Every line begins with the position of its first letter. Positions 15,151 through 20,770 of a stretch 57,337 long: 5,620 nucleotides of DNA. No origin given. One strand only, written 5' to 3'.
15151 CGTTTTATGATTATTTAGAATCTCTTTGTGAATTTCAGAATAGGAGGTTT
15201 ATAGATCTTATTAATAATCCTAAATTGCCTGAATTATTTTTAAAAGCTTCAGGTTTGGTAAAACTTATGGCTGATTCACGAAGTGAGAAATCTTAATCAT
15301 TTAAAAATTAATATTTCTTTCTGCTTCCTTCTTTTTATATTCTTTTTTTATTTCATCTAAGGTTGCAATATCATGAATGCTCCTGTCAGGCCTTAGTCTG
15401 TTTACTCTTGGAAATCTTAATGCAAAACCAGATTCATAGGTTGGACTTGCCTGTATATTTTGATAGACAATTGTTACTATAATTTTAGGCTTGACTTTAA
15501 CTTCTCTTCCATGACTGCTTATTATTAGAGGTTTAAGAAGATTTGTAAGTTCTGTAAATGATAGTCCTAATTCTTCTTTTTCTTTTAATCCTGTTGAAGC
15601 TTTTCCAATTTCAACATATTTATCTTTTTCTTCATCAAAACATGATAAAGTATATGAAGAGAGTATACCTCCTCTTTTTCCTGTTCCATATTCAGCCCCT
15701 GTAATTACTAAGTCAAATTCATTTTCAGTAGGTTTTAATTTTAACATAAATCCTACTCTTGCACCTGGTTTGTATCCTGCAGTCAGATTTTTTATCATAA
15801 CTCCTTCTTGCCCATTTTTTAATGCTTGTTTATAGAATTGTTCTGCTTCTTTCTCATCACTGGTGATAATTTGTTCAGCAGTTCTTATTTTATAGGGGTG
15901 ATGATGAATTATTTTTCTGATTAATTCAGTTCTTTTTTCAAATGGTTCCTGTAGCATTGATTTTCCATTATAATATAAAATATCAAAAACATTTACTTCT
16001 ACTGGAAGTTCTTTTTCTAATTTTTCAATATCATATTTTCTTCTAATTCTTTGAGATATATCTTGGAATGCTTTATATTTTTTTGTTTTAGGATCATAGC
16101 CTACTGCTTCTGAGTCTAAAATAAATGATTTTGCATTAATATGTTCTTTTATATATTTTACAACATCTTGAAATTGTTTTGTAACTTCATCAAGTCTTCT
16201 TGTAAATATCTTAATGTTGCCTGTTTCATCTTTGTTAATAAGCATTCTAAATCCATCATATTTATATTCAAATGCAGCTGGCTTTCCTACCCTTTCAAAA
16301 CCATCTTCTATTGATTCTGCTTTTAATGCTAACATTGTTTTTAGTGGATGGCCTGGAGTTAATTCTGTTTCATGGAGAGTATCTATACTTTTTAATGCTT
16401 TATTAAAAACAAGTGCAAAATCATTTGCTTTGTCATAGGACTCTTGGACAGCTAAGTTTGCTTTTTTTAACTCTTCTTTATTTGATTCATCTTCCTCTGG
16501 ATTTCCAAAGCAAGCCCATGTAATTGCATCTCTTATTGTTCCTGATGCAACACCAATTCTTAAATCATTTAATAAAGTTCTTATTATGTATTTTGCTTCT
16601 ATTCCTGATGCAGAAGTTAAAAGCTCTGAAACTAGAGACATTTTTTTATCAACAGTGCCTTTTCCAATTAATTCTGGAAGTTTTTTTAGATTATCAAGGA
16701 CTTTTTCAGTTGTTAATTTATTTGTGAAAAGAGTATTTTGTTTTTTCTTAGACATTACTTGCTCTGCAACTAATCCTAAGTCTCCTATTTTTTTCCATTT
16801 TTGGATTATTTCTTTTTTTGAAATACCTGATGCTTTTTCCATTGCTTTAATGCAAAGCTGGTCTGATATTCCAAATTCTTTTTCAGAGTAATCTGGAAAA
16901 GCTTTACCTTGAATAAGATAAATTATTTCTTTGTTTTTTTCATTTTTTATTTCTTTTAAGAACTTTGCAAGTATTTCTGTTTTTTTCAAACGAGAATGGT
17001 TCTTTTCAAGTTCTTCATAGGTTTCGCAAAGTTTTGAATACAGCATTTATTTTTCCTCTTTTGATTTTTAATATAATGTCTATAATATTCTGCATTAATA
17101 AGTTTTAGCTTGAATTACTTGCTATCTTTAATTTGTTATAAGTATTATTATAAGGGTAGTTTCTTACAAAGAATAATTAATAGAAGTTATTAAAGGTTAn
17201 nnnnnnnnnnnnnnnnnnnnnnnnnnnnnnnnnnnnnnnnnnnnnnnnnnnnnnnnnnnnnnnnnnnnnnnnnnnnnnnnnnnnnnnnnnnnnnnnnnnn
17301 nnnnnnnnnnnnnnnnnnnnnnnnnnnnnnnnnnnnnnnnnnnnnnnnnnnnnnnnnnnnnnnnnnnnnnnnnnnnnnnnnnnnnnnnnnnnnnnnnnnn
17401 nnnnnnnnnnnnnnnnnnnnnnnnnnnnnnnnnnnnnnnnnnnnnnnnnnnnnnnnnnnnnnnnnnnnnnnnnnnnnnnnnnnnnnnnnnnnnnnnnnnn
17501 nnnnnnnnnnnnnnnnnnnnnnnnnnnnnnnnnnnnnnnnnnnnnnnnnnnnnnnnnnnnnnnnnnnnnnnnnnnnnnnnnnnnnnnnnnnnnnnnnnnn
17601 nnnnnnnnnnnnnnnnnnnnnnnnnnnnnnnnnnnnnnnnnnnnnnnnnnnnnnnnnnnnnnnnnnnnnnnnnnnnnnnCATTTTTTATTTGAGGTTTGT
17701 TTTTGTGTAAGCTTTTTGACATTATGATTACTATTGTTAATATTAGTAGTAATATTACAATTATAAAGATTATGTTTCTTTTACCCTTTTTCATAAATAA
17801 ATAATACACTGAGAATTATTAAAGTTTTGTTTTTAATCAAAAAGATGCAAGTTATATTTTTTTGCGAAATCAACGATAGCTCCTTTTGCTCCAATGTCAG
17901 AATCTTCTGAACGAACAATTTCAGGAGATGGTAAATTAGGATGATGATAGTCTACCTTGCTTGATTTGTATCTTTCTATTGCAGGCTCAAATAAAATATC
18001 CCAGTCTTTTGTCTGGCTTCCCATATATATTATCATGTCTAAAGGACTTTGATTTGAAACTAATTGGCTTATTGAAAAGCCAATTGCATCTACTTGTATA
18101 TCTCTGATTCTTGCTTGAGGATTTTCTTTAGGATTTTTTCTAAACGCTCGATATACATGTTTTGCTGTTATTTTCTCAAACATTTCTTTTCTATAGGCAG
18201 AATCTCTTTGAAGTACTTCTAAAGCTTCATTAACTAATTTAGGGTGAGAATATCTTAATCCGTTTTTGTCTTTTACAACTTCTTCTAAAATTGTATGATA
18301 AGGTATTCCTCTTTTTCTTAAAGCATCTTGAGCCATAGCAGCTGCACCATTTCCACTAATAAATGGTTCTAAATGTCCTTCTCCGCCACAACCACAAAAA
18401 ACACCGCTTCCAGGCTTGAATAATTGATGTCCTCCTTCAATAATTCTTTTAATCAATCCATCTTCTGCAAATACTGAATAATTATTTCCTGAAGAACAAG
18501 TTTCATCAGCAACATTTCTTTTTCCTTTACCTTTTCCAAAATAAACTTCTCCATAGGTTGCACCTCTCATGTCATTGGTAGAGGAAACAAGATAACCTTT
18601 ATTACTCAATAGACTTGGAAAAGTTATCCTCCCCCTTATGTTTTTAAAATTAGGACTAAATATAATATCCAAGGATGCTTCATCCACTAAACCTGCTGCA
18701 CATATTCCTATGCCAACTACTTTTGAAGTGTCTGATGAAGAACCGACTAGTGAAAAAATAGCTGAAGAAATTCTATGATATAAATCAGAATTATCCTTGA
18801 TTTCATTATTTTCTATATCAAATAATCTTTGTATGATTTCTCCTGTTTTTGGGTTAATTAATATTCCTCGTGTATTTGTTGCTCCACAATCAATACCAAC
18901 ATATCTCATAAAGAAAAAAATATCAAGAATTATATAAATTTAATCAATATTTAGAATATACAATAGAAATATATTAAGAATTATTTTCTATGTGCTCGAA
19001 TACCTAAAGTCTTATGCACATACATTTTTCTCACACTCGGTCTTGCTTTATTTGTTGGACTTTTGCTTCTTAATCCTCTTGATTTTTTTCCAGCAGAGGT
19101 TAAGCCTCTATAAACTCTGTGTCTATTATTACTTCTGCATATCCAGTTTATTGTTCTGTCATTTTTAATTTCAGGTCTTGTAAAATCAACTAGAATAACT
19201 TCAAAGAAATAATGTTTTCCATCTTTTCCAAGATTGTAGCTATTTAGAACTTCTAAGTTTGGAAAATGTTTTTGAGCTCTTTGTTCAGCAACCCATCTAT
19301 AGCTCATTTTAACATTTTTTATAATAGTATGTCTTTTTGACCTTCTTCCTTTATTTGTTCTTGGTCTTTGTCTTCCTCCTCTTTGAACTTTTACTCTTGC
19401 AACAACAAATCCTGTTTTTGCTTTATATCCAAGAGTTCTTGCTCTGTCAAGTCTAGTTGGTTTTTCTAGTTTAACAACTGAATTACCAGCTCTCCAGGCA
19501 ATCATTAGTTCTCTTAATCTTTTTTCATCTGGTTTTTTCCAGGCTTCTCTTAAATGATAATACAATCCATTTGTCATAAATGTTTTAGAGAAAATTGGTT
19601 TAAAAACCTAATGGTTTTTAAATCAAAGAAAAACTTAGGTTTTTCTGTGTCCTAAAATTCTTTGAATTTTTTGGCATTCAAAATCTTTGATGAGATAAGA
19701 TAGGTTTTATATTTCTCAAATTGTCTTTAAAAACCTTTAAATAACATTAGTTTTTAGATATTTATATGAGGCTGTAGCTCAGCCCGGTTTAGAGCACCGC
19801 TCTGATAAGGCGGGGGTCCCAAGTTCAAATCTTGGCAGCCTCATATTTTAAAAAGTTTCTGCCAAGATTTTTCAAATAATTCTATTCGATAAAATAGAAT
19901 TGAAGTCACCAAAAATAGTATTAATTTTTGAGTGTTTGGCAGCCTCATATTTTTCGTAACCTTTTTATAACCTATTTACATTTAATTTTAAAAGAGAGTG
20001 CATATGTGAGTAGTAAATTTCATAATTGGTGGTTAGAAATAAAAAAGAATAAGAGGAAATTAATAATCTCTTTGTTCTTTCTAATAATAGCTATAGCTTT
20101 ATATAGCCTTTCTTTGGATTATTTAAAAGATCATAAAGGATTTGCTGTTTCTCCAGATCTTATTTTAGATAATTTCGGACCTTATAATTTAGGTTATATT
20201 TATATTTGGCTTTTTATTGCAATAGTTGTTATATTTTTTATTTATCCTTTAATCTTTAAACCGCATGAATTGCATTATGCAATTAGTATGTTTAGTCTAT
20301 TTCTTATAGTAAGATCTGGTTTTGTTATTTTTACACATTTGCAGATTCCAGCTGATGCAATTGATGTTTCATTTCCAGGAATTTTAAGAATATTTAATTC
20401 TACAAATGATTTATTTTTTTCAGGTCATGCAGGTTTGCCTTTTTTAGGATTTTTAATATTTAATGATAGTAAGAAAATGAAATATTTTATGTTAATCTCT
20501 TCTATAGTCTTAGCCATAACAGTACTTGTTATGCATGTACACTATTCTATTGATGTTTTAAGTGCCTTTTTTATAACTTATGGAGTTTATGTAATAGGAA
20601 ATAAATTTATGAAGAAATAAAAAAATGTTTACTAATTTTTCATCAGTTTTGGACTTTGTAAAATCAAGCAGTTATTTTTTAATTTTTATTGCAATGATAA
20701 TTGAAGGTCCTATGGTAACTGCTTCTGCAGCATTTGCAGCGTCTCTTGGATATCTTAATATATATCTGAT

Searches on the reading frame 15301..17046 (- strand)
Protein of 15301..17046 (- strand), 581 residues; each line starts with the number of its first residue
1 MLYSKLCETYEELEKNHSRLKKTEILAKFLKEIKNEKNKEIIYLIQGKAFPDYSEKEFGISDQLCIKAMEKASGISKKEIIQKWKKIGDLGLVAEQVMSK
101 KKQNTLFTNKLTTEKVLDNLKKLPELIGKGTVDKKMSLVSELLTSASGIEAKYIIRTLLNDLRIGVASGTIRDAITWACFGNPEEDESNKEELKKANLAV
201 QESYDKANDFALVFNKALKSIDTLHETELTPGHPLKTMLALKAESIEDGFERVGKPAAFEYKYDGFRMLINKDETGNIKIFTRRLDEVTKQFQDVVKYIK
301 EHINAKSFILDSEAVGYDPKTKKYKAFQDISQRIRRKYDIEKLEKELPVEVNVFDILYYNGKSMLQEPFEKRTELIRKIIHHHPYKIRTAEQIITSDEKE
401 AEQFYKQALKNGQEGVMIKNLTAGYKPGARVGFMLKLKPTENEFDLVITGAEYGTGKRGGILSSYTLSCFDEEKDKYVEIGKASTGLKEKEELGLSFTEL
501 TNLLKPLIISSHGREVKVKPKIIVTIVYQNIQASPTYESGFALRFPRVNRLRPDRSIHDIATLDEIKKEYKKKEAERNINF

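Call 70: search_protein_families(library=pfam, proteins=[window:15301-17046:-], max_evalue=0.0001)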
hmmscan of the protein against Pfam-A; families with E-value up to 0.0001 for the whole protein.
window:15301-17046:- (581 aa): 3 families
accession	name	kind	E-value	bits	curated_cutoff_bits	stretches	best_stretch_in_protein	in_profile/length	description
PF01068.26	DNA_ligase_A_M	-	4.4e-55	187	26.2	1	238-438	2-204/204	ATP dependent DNA ligase domain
PF04675.19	DNA_ligase_A_N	-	2.6e-42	145.4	24.6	1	3-175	2-173/174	DNA ligase N terminus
PF04679.21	DNA_ligase_A_C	-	8.6e-10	39.3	27.5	1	459-555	2-94/94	ATP dependent DNA ligase C terminal region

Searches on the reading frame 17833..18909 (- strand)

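Call 70: search_protein_families(library=pfam, proteins=[window:17833-18909:-], max_evalue=0.0001)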
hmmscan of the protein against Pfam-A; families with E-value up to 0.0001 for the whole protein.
window:17833-18909:- (358 aa): 2 families
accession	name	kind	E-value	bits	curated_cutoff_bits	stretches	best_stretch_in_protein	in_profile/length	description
PF00480.26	ROK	-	1.2e-18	68.1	22.9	1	3-289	1-235/294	ROK family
PF00370.27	FGGY_N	-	3.5e-05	23.9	28.8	1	3-73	2-79/245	FGGY family of carbohydrate kinases, N-terminal domain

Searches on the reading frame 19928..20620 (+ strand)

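Call 67: search_protein_families(library=pfam, proteins=[window:19928-20620:+], max_evalue=0.001)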
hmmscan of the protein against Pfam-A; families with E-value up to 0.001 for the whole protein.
window:19928-20620:+ (230 aa): 1 family
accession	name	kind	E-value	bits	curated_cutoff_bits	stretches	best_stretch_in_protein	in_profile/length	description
PF14360.12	PAP2_C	-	2e-07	31.9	27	1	160-223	3-71/74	PAP2 superfamily C-terminal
